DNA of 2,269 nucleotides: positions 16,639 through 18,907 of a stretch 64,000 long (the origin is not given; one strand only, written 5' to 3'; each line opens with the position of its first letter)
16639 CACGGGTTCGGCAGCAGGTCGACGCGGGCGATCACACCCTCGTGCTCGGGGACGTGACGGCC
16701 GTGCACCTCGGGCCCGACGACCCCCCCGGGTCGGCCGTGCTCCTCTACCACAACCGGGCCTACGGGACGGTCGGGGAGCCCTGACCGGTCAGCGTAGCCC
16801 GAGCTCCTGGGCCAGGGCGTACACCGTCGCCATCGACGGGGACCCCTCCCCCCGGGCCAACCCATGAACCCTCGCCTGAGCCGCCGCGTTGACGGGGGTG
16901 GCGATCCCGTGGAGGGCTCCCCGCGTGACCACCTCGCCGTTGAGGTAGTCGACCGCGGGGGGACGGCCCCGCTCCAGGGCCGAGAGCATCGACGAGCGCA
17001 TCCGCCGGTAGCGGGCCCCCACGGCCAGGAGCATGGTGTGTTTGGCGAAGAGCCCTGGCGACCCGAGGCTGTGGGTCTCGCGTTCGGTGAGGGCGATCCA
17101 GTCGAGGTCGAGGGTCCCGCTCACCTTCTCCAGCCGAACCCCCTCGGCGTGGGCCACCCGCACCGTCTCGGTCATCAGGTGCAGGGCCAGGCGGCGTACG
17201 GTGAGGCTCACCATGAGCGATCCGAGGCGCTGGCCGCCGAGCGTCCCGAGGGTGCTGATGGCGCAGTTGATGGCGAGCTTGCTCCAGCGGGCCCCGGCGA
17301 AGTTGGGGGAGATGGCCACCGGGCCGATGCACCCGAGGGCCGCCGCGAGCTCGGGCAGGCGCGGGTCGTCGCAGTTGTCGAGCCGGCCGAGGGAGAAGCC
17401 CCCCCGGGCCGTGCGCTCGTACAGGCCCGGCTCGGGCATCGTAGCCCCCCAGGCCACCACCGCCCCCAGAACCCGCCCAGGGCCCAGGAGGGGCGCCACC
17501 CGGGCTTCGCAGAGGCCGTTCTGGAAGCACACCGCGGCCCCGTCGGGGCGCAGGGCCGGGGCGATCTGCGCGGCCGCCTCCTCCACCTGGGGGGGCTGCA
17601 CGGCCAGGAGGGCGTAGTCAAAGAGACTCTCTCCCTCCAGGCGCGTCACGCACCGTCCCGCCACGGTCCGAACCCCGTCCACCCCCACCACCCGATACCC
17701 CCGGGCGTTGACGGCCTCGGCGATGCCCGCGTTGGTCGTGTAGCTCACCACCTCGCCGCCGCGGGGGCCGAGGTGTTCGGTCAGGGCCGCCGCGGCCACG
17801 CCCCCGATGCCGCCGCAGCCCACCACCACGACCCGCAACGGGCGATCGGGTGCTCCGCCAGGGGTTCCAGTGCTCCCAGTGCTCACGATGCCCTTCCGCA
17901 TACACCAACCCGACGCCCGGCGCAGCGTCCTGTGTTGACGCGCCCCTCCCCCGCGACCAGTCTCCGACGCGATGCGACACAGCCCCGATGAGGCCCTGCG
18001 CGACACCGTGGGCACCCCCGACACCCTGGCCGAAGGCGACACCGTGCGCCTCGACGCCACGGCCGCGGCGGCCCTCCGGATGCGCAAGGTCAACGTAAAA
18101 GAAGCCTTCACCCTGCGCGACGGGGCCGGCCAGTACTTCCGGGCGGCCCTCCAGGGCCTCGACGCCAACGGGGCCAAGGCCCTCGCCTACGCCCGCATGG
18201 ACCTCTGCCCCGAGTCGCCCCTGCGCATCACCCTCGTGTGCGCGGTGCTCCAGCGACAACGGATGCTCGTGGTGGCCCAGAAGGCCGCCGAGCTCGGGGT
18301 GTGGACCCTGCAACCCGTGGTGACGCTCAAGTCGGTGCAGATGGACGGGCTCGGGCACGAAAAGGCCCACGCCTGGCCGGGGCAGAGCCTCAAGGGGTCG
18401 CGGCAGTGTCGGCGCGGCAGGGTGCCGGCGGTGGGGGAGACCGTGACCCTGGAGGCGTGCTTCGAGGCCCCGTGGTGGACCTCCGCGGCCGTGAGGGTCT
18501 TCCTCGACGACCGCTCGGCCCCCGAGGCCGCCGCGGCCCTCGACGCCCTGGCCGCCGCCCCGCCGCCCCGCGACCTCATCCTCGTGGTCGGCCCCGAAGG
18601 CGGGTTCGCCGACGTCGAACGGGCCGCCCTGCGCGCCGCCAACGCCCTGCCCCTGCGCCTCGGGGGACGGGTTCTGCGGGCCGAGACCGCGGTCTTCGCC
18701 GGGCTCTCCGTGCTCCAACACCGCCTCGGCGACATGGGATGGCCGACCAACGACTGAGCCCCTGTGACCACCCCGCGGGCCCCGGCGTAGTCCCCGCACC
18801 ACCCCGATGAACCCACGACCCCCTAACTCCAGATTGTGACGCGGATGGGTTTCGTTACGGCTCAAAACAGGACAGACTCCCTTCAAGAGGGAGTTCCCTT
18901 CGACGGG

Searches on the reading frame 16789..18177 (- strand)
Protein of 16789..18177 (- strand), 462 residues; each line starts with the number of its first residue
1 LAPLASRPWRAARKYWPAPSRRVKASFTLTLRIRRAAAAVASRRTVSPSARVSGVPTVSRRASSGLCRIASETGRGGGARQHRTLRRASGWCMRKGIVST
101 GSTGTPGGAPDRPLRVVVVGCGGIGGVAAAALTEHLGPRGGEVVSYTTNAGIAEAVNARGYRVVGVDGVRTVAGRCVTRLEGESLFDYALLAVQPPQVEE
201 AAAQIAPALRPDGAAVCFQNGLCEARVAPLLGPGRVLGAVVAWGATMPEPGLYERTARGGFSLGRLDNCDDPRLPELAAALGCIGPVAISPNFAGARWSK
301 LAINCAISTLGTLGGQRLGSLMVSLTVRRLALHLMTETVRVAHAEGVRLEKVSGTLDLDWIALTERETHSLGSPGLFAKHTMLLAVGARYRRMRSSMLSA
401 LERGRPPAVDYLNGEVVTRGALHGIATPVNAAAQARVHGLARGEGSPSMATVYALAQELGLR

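Call 25: search_protein_families(library=pfam, proteins=[window:16789-18177:-], max_evalue=0.001)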
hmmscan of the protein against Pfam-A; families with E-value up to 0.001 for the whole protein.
window:16789-18177:- (462 aa): 2 families
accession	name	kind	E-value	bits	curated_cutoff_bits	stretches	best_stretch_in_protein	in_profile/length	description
PF08546.17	ApbA_C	-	5.5e-24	85.3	22.7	1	292-439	1-123/125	Ketopantoate reductase PanE/ApbA C terminal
PF02558.23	ApbA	-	1.7e-19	70.3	22.2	1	116-267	1-149/150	Ketopantoate reductase PanE/ApbA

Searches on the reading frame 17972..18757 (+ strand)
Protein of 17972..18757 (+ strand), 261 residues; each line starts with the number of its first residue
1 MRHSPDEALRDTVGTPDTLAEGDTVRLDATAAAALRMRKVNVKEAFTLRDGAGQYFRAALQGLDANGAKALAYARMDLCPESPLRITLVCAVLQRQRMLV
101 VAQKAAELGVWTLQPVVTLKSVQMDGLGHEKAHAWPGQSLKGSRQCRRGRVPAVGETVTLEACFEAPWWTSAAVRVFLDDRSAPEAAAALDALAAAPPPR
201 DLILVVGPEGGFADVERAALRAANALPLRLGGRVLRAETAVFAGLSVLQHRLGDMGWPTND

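Call 96: search_protein_families(library=pfam, proteins=[window:17972-18757:+], max_evalue=0.001)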
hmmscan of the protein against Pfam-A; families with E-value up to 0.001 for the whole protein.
window:17972-18757:+ (261 aa): 1 family
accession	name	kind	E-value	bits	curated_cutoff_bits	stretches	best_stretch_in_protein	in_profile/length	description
PF04452.19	Methyltrans_RNA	-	1.2e-31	109.9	23.9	1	81-249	2-165/165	RNA methyltransferase domain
